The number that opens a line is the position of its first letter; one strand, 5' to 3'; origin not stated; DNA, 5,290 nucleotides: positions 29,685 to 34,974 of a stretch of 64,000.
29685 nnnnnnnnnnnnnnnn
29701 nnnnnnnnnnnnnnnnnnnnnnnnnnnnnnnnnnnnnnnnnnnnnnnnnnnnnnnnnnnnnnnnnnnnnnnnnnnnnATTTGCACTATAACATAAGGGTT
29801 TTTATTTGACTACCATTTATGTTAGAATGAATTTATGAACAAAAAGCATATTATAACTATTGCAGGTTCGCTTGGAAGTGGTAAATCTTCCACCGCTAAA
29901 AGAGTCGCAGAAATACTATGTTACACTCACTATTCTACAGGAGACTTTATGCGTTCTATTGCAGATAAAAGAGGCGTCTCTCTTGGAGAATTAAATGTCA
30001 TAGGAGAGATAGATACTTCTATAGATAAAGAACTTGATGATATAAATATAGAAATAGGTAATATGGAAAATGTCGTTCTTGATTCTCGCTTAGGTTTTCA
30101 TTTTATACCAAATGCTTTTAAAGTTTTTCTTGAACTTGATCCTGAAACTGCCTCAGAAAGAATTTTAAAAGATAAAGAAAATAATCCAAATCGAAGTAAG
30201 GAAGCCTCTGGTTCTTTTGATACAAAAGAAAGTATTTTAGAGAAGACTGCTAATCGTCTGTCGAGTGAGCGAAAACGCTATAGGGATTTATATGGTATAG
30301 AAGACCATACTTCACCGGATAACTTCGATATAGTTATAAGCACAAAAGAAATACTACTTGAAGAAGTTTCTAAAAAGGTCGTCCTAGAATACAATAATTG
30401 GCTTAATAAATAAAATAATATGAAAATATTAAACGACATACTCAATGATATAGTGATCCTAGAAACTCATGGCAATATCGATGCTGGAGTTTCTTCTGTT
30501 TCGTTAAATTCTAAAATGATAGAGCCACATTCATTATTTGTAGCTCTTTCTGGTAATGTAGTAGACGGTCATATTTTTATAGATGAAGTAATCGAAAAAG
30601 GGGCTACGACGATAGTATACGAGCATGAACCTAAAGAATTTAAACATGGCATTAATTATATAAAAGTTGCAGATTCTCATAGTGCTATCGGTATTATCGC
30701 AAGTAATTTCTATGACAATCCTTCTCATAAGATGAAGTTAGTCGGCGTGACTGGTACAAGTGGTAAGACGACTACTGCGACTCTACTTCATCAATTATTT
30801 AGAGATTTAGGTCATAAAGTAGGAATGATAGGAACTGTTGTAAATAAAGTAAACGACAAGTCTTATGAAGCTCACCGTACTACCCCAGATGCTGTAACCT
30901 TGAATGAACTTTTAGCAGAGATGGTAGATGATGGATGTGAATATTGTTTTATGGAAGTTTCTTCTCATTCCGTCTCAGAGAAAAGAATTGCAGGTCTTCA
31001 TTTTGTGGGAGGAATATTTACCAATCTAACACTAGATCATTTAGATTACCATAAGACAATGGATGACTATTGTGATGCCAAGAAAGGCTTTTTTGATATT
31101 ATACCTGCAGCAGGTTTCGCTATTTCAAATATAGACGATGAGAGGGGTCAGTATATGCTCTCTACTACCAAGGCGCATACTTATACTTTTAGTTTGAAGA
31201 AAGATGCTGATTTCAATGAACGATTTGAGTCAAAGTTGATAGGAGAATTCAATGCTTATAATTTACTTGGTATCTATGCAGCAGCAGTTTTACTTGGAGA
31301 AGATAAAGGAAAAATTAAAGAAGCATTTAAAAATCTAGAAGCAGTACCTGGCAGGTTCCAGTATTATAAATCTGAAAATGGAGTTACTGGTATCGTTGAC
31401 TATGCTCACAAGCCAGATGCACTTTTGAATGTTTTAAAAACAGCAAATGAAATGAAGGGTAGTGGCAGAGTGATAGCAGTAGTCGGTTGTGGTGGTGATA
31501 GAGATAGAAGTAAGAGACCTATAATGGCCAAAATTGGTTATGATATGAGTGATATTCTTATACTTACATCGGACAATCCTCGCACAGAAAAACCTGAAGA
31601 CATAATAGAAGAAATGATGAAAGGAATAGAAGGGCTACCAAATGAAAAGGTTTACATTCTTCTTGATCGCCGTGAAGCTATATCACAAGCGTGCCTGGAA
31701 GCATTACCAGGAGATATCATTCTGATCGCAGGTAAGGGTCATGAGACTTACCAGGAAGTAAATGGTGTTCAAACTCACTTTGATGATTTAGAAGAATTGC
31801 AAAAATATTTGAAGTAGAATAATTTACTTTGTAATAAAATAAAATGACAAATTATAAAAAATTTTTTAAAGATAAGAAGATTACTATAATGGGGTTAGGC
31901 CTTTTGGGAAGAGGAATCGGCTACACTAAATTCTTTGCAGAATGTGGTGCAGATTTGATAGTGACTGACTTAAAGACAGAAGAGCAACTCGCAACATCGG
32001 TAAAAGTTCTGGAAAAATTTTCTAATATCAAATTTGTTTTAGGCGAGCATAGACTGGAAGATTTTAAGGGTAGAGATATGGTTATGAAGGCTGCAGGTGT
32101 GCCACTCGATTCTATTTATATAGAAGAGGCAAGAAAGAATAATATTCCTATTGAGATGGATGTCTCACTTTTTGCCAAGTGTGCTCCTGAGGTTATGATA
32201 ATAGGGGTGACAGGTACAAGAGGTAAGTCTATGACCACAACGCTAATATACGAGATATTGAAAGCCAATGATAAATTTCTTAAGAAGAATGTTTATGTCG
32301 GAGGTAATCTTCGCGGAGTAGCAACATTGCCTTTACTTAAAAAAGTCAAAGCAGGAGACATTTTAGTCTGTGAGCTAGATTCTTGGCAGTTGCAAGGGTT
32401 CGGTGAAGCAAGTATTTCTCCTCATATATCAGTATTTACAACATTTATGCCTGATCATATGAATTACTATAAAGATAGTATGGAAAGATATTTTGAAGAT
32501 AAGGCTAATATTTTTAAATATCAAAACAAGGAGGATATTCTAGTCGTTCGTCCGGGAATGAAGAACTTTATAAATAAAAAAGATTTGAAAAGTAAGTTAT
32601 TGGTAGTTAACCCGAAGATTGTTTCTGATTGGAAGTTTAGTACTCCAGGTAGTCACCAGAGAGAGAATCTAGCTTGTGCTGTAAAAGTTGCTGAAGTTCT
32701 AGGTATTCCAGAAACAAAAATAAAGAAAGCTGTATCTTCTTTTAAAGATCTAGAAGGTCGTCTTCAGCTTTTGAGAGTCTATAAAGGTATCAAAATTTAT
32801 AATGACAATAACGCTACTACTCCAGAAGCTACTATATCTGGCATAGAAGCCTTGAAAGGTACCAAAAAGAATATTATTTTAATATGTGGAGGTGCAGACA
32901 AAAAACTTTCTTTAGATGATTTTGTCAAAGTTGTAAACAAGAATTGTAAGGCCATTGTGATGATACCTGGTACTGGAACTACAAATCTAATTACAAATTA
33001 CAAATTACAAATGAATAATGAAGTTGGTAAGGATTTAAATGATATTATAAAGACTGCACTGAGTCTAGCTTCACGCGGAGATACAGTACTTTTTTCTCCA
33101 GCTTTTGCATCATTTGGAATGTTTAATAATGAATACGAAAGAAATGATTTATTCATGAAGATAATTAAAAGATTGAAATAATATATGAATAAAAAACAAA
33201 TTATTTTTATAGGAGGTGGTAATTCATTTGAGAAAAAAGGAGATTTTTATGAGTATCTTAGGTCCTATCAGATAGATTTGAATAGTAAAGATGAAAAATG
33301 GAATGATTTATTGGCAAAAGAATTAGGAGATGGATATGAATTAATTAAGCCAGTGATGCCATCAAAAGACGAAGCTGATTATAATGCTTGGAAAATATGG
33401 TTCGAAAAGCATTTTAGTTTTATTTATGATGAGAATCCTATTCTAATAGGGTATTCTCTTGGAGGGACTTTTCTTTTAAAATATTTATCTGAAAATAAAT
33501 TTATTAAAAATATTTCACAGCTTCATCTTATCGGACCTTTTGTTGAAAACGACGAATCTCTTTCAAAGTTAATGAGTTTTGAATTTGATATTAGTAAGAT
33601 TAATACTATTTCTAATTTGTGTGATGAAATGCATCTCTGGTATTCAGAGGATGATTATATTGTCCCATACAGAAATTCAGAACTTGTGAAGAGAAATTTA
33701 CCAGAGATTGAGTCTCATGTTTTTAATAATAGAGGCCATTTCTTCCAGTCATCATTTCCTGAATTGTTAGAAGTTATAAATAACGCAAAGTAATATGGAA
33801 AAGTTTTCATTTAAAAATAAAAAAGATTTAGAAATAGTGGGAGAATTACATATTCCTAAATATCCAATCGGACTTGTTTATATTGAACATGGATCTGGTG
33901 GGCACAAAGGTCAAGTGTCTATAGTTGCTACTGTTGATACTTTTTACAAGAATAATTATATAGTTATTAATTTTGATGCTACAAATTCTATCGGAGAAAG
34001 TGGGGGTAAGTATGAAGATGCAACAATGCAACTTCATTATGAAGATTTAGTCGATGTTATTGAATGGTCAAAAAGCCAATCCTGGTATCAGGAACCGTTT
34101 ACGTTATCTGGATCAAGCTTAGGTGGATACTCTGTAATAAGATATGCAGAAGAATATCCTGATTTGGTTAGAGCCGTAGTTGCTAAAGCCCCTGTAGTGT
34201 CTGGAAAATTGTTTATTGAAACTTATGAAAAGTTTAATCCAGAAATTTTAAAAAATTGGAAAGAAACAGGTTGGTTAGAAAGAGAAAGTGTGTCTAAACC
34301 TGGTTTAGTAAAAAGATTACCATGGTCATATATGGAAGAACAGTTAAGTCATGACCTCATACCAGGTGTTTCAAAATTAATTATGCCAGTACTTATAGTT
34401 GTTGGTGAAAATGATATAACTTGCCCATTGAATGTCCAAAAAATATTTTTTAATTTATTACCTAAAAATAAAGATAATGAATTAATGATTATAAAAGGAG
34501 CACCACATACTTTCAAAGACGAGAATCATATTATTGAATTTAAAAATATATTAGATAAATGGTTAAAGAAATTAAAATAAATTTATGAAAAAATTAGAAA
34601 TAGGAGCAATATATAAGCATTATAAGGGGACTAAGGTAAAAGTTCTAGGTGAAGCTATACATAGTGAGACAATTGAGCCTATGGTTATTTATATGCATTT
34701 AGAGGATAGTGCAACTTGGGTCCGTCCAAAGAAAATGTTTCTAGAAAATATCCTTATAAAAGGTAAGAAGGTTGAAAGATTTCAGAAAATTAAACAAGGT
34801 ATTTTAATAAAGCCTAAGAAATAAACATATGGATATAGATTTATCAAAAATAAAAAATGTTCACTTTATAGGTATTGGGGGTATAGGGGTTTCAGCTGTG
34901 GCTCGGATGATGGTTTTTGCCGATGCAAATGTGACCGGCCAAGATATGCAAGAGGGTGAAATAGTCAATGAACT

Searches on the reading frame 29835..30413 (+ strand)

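Call 19: search_protein_families(library=pfam, proteins=[window:29835-30413:+], max_evalue=0.001)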
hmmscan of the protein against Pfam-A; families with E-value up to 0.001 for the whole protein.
window:29835-30413:+ (192 aa): 5 families
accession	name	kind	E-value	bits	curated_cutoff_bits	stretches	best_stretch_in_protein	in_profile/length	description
PF13189.12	Cytidylate_kin2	-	2.9e-13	50.8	28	1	6-171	1-175/176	Cytidylate kinase-like family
PF13238.12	AAA_18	-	4.9e-13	50.1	29.4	1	7-121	1-119/128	AAA domain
PF13207.12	AAA_17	-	7.1e-12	46.2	27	1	13-117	4-126/136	AAA domain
PF02224.24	Cytidylate_kin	-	1e-07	32.3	26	0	7-43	1-37/211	Cytidylate kinase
PF00406.28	ADK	-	8.4e-05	23.2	26.8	0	10-51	2-42/151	Adenylate kinase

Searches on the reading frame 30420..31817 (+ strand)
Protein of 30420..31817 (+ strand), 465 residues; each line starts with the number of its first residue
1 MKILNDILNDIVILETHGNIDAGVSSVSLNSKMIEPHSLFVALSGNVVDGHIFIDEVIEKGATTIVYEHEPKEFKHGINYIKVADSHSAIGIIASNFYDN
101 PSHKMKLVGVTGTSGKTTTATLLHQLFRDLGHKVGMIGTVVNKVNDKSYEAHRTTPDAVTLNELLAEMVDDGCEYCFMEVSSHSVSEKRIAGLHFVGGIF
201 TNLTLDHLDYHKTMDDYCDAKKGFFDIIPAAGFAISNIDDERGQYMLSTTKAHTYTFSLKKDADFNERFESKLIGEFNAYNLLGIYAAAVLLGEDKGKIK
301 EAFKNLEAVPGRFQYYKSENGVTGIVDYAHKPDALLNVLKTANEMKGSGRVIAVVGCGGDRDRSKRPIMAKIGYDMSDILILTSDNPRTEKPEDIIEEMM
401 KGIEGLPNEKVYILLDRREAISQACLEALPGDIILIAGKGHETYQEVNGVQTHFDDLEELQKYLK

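Call 19: search_protein_families(library=pfam, proteins=[window:30420-31817:+], max_evalue=0.001)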
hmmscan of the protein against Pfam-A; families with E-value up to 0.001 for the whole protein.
window:30420-31817:+ (465 aa): 3 families
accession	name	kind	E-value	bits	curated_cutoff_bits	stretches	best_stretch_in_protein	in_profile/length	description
PF08245.18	Mur_ligase_M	-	6.6e-45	154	24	1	110-285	1-196/200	Mur ligase middle domain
PF02875.26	Mur_ligase_C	-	1e-33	117.3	28.4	1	311-440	1-127/127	Mur ligase, glutamate ligase domain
PF01225.30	Mur_ligase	-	1.8e-07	31.9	21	1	25-98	3-95/95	Mur ligase family, catalytic domain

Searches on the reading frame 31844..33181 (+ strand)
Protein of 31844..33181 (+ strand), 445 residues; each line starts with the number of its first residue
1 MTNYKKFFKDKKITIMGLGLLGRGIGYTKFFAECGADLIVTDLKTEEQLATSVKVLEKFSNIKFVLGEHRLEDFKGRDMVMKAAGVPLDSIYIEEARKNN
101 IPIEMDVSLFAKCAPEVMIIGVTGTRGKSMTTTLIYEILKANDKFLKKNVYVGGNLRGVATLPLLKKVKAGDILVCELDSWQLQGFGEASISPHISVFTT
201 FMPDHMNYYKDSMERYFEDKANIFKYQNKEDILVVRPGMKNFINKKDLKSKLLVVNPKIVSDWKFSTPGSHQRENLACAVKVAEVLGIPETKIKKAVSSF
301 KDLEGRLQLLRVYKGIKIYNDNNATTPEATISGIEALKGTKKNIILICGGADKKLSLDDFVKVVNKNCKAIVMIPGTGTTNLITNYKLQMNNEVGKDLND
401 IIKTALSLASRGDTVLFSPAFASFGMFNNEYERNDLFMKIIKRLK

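Call 19: search_protein_families(library=pfam, proteins=[window:31844-33181:+], max_evalue=0.001)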
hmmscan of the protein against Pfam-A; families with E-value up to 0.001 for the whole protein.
window:31844-33181:+ (445 aa): 3 families
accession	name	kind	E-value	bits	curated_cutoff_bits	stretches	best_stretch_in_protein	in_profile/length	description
PF08245.18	Mur_ligase_M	-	2.4e-17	64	24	1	122-240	1-126/200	Mur ligase middle domain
PF02875.26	Mur_ligase_C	-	1.7e-11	45.5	28.4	1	305-420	1-126/127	Mur ligase, glutamate ligase domain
PF21799.2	MurD-like_N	-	1.3e-06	29.1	27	1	11-103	1-86/88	Mur ligase MurD-like, N-terminal domain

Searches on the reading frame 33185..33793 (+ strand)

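Call 19: search_protein_families(library=pfam, proteins=[window:33185-33793:+], max_evalue=0.001)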
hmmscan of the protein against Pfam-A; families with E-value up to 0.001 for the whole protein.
window:33185-33793:+ (202 aa): 1 family
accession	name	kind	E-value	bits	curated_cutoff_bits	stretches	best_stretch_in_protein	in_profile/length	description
PF00561.26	Abhydrolase_1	-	3.9e-06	27.1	25.8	0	83-130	69-113/245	alpha/beta hydrolase fold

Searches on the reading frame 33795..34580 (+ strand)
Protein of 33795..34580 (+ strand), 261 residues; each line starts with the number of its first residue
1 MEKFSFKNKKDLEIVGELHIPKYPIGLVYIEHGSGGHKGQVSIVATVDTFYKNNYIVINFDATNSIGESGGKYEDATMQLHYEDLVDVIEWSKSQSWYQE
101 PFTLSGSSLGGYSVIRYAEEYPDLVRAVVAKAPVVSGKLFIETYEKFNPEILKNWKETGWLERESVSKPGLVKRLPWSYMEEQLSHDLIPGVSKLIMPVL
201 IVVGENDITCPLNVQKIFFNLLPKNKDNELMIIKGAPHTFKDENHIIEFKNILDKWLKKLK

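Call 19: search_protein_families(library=pfam, proteins=[window:33795-34580:+], max_evalue=0.001)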
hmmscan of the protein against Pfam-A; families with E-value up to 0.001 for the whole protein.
window:33795-34580:+ (261 aa): 6 families
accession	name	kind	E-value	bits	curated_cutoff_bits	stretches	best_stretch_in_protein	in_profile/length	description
PF12146.15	Hydrolase_4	-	3.6e-16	59.6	27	1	24-241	3-235/239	Serine aminopeptidase, S33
PF00326.27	Peptidase_S9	-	2e-12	47.5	22.6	1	69-259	28-208/213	Prolyl oligopeptidase family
PF02129.25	Peptidase_S15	-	4.9e-08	33.4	23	1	50-138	47-133/262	X-Pro dipeptidyl-peptidase (S15 family)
PF00561.26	Abhydrolase_1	-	7.3e-08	32.8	25.8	1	29-133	4-102/245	alpha/beta hydrolase fold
PF00756.26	Esterase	-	4e-05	23.9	22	1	68-152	85-154/251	Putative esterase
PF12740.14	PETase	-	0.00055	19.9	28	0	193-259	165-231/263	PET hydrolase-like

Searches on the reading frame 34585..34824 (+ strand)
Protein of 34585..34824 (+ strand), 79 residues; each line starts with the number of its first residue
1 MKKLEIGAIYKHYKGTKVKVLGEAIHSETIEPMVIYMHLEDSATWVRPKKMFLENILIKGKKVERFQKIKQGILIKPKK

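Call 43: search_protein_families(library=pfam, proteins=[window:34585-34824:+], max_evalue=0.001)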
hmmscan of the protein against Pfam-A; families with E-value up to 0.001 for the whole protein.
window:34585-34824:+ (79 aa): 1 family
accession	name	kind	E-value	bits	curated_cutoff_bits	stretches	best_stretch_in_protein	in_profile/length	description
PF07866.17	DUF1653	-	2.4e-21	76.3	23.5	1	9-68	2-62/62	Protein of unknown function (DUF1653)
